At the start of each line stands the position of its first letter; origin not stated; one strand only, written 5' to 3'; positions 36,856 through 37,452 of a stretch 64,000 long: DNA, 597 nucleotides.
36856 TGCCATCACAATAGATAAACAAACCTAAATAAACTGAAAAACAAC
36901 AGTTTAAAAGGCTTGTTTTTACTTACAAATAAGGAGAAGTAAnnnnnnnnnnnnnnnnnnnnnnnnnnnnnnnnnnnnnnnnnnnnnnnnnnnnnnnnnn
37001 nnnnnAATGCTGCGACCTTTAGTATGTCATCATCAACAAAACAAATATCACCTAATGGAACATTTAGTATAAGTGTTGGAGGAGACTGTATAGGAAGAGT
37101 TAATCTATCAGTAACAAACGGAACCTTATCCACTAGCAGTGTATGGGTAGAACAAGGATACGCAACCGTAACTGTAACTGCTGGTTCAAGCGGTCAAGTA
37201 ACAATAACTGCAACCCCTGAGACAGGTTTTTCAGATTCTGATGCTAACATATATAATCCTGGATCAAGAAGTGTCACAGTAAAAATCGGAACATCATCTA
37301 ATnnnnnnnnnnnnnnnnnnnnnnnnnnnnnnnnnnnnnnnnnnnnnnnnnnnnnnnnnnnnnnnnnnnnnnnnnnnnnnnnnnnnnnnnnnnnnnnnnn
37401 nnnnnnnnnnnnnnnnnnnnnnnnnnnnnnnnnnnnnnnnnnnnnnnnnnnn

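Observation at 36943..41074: Adjacent membrane-anchored cadherin-like surface protein and dockerin-tagged metalloprotease: candidate cohesin-dockerin display pair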

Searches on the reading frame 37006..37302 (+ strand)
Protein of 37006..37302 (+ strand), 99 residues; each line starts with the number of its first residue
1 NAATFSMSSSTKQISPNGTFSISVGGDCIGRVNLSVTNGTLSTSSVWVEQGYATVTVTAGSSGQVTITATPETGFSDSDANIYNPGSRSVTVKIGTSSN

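Call 28: predict_structure(alignment_id=A2)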
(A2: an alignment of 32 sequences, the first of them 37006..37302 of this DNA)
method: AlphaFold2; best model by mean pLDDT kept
length: 99 residues; sequences in the alignment: 32
mean_pLDDT: 94.4   pTM: 0.84
mean pLDDT of the five models: 94.4, 93.8, 92.4, 92.3, 85.5
residues with pLDDT >= 90: 90; 70-90: 5; 50-70: 3; < 50: 1
segments of 3 or more residues with pLDDT < 50: none
pLDDT, mean of each block of 10 residues (from residue 1): 90 96 97 98 97 98 98 93 95 81
secondary structure, 60 per line:
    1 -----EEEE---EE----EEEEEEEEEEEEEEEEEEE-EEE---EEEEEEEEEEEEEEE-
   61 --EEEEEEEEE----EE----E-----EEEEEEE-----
elements in order: E6-9 E19-37 E39-41 E45-59 E63-71 E88-94
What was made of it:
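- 37012..37293 (+): N-domain (residues 24-117): a 94-aa Ig-like beta sandwich and the candidate dockerin receptor. Conserved motifs are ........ (37078-37101), SSVWVEQ and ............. (37225-37263). AlphaFold pLDDT 94.4, pTM 0.84 (call 28).
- On Cohesin (PF00963), N-terminal domain of A: The domain has 94 residues and about 7-8 strands (pLDDT 94.4; call 28).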

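Call 32: fold_search(model_id=the predicted structure, library=pdb)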
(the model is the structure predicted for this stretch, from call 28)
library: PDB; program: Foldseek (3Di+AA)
matches with E <= 10: 922; with E <= 0.001: 0
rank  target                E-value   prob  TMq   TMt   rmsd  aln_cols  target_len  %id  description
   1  6tpl_B                1.6e-03  1.00  0.63  0.35   4.3       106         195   19  D0-D1 domain of Intimin (released 2021-01-13)
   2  6tpl_A                2.8e-03  1.00  0.61  0.33   4.6       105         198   22  D0-D1 domain of Intimin (released 2021-01-13)
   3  4uid_B                6.4e-03  1.00  0.51  0.32   4.9       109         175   17  Crystal structure of the S-layer protein SbsC domains 4 and 5 (released 2016-04-13)
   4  4zmh_B                6.4e-03  1.00  0.52  0.08   6.2       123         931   15  Crystal structure of a five-domain GH115 alpha-Glucuronidase from the Marine Bacterium Saccharophagus degradans 2-40T (released 2016-05-04)
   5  1f00                  6.8e-03  1.00  0.56  0.22   5.3       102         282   19  CRYSTAL STRUCTURE OF C-TERMINAL 282-RESIDUE FRAGMENT OF ENTEROPATHOGENIC E. COLI INTIMIN (released 2000-07-12)
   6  5xxo_A                7.5e-03  1.00  0.51  0.09   7.5       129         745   13  Crystal structure of mutant (D286N) GH3 beta-glucosidase from Bacteroides thetaiotaomicron in complex with sophorotrio (released 2017-12-13)
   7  5xxm_B                8.3e-03  1.00  0.51  0.09   7.4       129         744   13  Crystal structure of GH3 beta-glucosidase from Bacteroides thetaiotaomicron in complex with gluconolactone (released 2017-12-13)
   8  1row_A                9.7e-03  1.00  0.60  0.56   5.2       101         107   12  Structure of SSP-19, an MSP-domain protein like family member in Caenorhabditis elegans (released 2003-12-23)
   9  4zmh_A                1.0e-02  1.00  0.52  0.08   6.2       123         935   15  Crystal structure of a five-domain GH115 alpha-Glucuronidase from the Marine Bacterium Saccharophagus degradans 2-40T (released 2016-05-04)
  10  5xxo_B                1.2e-02  1.00  0.50  0.09   7.7       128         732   12  Crystal structure of mutant (D286N) GH3 beta-glucosidase from Bacteroides thetaiotaomicron in complex with sophorotrio (released 2017-12-13)
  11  5xxl_B                1.4e-02  1.00  0.51  0.09   7.3       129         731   13  Crystal structure of GH3 beta-glucosidase from Bacteroides thetaiotaomicron (released 2017-12-13)
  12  8dkw_P                1.4e-02  1.00  0.51  0.19   5.0       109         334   13  Cryo-EM structure of cystinosin N288K mutant in a cytosol-open state at pH5.0 (released 2022-09-21)
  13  2p9r_A                1.6e-02  1.00  0.61  0.59   3.8       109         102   12  Human alpha2-macroglogulin is composed of multiple domains, as predicted by homology with complement component C3 (released 2007-08-21)
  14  7e8t_J                1.7e-02  1.00  0.52  0.08   6.4       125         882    4  Monomer of Ypt32-TRAPPII (released 2022-02-09)
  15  7ea3_J                1.7e-02  1.00  0.52  0.08   6.4       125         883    4  Intact Ypt32-TRAPPII (dimer). (released 2022-02-09)
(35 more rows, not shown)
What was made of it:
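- Closest known: Bacterial Ig-like. Same: They are the nearest structural neighbours of the N-domain (TM about 0.5-0.63; call 32).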

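Call 38: search_protein_representatives(alignment_id=A2)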
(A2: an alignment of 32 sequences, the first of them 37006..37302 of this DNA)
Query: 32 sequences, 99 profile positions. Proteins with E-value up to 0.001 (for the whole library): 289; up to 1e-10: 90; up to 1e-30: 32. The best 150 are listed.
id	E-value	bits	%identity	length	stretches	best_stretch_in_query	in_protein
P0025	3.1e-45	168.5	-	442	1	1-98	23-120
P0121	1.2e-44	166.6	-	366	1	1-98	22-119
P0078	2.8e-44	165.4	-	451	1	1-98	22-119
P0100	1.1e-43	163.6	-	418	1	1-97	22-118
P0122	5.9e-43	161.2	-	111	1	1-89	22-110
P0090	7.6e-43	160.8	-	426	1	1-98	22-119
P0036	9.2e-43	160.6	-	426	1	1-98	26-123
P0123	2.0e-42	159.5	-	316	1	1-98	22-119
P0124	3.6e-42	158.6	-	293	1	1-98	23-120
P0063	5.3e-42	158.1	-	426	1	1-98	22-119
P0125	5.2e-41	154.9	-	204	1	2-98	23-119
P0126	3.2e-40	152.4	-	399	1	1-98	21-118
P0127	3.4e-40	152.3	-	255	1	2-97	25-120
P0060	5.0e-40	151.8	-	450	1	1-98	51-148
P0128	7.3e-40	151.2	-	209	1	1-97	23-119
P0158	6.0e-20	87.4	-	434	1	1-97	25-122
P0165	2.3e-16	75.9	-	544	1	2-98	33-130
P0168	3.5e-15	72.1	-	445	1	1-98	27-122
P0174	1.9e-13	66.5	-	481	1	2-93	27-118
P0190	2.7e-11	59.6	-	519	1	2-96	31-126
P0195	5.8e-11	58.5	-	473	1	1-97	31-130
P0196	6.2e-11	58.5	-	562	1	1-97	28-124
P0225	1.1e-09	54.5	-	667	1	3-98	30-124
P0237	1.1e-08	51.3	-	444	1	2-96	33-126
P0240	1.9e-08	50.5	-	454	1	2-96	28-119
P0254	1.3e-07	47.8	-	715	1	2-96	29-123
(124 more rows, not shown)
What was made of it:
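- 37012..37293 (+): 289 relatives among 1.84 billion representatives, nearly always right after a signal peptide (call 38).
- On Cellulosome-like multi-enzyme system: One N-domain per anchor (call 38).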

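Call 40: find_encoding_contigs(protein=P0190, flank=7000, max_places=2)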
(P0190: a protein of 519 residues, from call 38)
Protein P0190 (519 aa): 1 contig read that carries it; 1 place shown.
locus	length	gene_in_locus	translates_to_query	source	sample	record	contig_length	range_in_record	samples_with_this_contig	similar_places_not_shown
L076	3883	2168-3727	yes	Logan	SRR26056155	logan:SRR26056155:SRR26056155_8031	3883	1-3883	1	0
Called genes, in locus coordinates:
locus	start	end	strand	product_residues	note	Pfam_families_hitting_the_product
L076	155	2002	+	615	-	PF08239:SH3_3 (weak)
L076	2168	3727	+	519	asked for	PF08239:SH3_3, PF12733:Cadherin-like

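Call 41: find_encoding_contigs(protein=P0174, flank=7000, max_places=2)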
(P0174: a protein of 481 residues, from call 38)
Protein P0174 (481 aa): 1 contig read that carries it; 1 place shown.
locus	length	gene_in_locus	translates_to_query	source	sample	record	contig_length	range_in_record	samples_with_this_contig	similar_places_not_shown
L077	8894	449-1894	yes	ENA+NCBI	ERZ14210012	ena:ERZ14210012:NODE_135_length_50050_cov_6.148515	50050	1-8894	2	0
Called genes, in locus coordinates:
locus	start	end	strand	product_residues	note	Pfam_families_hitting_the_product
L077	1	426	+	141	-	?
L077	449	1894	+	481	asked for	PF12733:Cadherin-like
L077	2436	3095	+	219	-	-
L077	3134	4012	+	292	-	-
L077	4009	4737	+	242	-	PF20260:PUA_4, PF04452:Methyltrans_RNA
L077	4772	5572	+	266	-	-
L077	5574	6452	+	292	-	PF03755:YicC-like_N, PF08340:YicC-like_C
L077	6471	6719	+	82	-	PF04025:RemA-like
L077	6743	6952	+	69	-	PF01192:RNA_pol_Rpb6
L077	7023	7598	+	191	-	PF00625:Guanylate_kin, PF13238:AAA_18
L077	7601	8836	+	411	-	PF17764:PriA_3primeBD, PF04851:ResIII, PF00270:DEAD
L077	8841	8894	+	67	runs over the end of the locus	-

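Call 45: find_encoding_contigs(protein=P0196, flank=7000, max_places=2)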
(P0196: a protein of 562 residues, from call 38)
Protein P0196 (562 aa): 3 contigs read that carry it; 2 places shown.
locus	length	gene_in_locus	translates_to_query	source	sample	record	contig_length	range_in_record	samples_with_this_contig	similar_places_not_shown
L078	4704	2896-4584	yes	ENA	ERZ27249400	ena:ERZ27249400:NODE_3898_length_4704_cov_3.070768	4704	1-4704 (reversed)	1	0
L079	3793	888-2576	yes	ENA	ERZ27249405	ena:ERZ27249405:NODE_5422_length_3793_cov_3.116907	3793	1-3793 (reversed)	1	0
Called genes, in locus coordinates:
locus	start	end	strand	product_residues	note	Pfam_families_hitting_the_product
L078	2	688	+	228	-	?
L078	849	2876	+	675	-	-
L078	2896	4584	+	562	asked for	PF08239:SH3_3, PF12733:Cadherin-like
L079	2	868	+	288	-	?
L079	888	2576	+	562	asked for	PF08239:SH3_3, PF12733:Cadherin-like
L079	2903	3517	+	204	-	-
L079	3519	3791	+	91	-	?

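Call 46: find_encoding_contigs(protein=P0254, flank=7000, max_places=2)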
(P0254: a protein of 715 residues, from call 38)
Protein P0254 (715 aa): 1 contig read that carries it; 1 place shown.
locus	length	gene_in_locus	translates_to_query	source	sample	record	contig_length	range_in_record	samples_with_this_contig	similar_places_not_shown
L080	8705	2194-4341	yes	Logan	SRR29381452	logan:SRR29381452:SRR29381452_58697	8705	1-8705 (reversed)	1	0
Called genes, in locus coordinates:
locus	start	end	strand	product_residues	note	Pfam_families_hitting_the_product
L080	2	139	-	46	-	?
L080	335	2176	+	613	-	PF01832:Glucosaminidase, PF00404:Dockerin_1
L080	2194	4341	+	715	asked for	-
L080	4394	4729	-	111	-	-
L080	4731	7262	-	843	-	PF00149:Metallophos, PF12850:Metallophos_2, PF02463:SMC_N (weak), PF13175:AAA_15 (weak), PF13476:AAA_23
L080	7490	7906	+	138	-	PF01797:Y1_Tnp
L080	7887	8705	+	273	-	?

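Call 60: search_protein_families(library=pfam, proteins=[L078:849-2876:+, L080:335-2176:+], max_evalue=0.001)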
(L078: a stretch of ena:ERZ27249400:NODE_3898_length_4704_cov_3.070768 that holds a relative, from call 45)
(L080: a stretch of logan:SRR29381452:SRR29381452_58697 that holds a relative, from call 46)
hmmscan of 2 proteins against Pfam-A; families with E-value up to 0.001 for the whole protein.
L078:849-2876:+ (675 aa): 3 families
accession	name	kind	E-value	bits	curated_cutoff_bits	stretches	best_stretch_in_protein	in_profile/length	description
PF08239.17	SH3_3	-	3.3e-25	88.5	27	3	447-505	2-53/54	Bacterial SH3 domain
PF00404.24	Dockerin_1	-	4.5e-13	49.6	22.9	1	616-673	1-56/57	Dockerin type I domain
PF06347.19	SH3_4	-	1.9e-08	34.4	24.1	0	446-503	3-52/56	Bacterial SH3 domain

L080:335-2176:+ (613 aa): 3 families
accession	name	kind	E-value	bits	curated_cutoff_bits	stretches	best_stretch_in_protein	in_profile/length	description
PF00404.24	Dockerin_1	-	2.8e-15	56.7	22.9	1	552-607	1-56/57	Dockerin type I domain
PF01832.25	Glucosaminidase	-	2.1e-14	54.7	30.2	1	281-408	2-117/123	Mannosyl-glycoprotein endo-beta-N-acetylglucosaminidase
PF08239.17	SH3_3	-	0.0004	21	27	1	436-515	2-53/54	Bacterial SH3 domain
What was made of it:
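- The hydrolase cargos already carry SH3b wall-binding domains, so the dockerin is not needed simply for retention (call 60).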

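Call 73: find_encoding_contigs(protein=P0240, flank=6000, max_places=2)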
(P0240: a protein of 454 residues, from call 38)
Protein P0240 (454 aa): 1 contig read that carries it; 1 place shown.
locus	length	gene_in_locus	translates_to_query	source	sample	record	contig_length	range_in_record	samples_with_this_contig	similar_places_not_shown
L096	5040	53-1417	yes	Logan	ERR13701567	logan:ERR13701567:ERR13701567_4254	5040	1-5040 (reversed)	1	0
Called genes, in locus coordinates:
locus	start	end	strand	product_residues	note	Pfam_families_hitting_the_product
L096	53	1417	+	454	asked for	PF12733:Cadherin-like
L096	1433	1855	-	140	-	PF00293:NUDIX, PF14815:NUDIX_4 (weak)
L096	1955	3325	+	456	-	PF01546:Peptidase_M20, PF07687:M20_dimer (faint)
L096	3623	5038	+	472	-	?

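Call 74: find_encoding_contigs(protein=P0195, flank=6000, max_places=2)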
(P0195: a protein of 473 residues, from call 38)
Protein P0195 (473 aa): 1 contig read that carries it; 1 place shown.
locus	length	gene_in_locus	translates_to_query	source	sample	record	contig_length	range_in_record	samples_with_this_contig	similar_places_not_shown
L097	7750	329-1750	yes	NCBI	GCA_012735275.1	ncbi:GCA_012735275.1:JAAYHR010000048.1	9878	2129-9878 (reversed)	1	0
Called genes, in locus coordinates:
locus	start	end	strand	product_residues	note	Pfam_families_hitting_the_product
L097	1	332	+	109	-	PF00404:Dockerin_1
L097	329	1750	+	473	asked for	PF12733:Cadherin-like (weak)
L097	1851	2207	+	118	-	PF01325:Fe_dep_repress, PF02742:Fe_dep_repr_C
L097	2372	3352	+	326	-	PF16403:Bact_surface_Ig-like (faint)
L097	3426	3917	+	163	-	PF07456:Hpre_diP_synt_I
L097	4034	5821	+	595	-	PF00664:ABC_membrane, PF00005:ABC_tran, PF02463:SMC_N (weak)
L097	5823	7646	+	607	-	PF00664:ABC_membrane, PF00005:ABC_tran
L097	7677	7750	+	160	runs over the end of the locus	PF08761:dUTPase_2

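Call 75: find_encoding_contigs(protein=P0237, flank=6000, max_places=2)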
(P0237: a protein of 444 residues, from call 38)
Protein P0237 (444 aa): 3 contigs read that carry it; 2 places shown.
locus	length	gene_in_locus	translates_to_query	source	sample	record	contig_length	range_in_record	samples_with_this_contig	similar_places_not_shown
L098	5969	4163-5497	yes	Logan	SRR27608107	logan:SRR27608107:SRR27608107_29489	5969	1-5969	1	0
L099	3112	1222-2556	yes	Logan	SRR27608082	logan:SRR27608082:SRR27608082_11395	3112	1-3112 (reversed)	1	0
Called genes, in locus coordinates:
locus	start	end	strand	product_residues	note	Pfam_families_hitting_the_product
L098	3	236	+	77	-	?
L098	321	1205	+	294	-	PF00781:DAGK_cat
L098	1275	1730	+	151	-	PF01569:PAP2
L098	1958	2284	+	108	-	PF12844:HTH_19, PF01381:HTH_3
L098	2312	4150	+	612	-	PF01832:Glucosaminidase, PF00404:Dockerin_1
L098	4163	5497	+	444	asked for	-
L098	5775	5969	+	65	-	?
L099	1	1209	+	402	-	?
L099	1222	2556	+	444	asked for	-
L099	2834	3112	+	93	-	?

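Call 78: list_cluster_members(proteins=[P0196, P0174, P0254, P0237, P0195, P0165, P0225, P0168, P0158, P0015])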
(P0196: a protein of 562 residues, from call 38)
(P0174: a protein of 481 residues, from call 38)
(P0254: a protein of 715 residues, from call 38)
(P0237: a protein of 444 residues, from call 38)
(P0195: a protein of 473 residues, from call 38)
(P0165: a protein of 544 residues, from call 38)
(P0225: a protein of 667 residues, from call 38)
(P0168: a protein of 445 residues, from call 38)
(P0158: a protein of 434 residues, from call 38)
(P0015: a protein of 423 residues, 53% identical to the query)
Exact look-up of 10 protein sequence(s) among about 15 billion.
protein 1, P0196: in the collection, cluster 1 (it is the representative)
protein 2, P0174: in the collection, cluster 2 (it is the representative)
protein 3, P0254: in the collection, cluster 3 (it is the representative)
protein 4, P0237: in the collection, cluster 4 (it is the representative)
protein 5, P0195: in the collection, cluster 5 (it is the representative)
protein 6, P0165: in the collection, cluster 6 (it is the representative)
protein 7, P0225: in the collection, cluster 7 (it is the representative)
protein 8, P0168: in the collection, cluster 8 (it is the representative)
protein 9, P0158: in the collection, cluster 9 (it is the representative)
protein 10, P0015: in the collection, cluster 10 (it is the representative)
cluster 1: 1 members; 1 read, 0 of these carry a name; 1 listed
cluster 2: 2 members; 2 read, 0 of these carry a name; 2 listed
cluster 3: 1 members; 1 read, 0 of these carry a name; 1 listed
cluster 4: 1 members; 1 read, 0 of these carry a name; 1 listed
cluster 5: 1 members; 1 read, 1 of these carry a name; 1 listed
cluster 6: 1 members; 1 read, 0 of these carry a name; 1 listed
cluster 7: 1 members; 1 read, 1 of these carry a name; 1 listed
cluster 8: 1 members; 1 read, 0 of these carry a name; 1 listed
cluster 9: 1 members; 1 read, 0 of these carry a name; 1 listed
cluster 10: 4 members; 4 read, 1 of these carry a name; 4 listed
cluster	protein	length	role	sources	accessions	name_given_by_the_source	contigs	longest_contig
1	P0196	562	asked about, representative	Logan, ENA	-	-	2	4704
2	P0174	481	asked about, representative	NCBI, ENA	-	-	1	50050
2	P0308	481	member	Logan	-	-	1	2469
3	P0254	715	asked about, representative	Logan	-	-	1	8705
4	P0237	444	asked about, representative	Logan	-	-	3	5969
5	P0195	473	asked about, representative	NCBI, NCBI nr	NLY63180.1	MAG: hypothetical protein GX074_04905 [Erysipelothrix sp.] | hypothetical protein [Erysipelothrix sp.]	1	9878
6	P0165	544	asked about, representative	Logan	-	-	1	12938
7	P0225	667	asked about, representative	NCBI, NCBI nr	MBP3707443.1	MAG: cadherin-like beta sandwich domain-containing protein [Clostridia bacterium] | cadherin-like beta sandwich domain-containing protein [Clostridia bacterium]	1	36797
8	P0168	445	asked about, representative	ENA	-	-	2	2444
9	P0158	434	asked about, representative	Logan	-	-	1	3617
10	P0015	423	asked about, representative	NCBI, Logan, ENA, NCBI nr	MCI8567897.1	MAG: cadherin-like beta sandwich domain-containing protein [Bacilli bacterium] | cadherin-like beta sandwich domain-containing protein [Bacilli bacterium]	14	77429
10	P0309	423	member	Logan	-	-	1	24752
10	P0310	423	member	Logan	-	-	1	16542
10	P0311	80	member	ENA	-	-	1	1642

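Call 80: search_dna_similar(query=P0196, collection=phages, mode=protein, max_evalue=0.001, max_rows=10)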
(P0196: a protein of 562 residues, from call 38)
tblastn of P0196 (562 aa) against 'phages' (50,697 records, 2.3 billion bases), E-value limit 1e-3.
Records with a match: 10; places in all: 14; records where one place covers at least 80% of the query: 0.
Best place of each record, by identity: <60% 10.
By first word of the organism name: Bacteriophage 10.
By host as written in the record: - 10.
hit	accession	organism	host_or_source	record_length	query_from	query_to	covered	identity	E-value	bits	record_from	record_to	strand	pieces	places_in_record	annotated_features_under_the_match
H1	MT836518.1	Bacteriophage sp.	human fecal samples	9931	230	386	28%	29.3%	6e-11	71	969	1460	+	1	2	record has no annotation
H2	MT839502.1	Bacteriophage sp.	human fecal samples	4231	215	307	17%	40.9%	3e-9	66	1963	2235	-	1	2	record has no annotation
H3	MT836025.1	Bacteriophage sp.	human fecal samples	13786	137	227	16%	40.2%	3e-8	63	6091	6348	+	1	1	record has no annotation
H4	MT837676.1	Bacteriophage sp.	human fecal samples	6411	207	304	17%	34.7%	3e-7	60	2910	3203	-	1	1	record has no annotation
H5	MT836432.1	Bacteriophage sp.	human fecal samples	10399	215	302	16%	38.2%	5e-8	62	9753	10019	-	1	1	record has no annotation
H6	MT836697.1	Bacteriophage sp.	human fecal samples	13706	214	304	16%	35.9%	8e-8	62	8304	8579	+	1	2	record has no annotation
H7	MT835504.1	Bacteriophage sp.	human fecal samples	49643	135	224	16%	34.4%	3e-8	63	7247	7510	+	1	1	record has no annotation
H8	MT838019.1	Bacteriophage sp.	human fecal samples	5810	151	207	10%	49.1%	3e-5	53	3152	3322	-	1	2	record has no annotation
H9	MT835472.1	Bacteriophage sp.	human fecal samples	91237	149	214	12%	42.4%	8e-4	49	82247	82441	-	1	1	record has no annotation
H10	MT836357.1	Bacteriophage sp.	human fecal samples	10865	158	209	9%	46.2%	9e-4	48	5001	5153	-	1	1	record has no annotation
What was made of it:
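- Tried and rejected: Phage origin of the hydrolase-type pairs: tblastn against phages matched only the SH3b and cadherin-like parts, never the N-domain (call 80).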
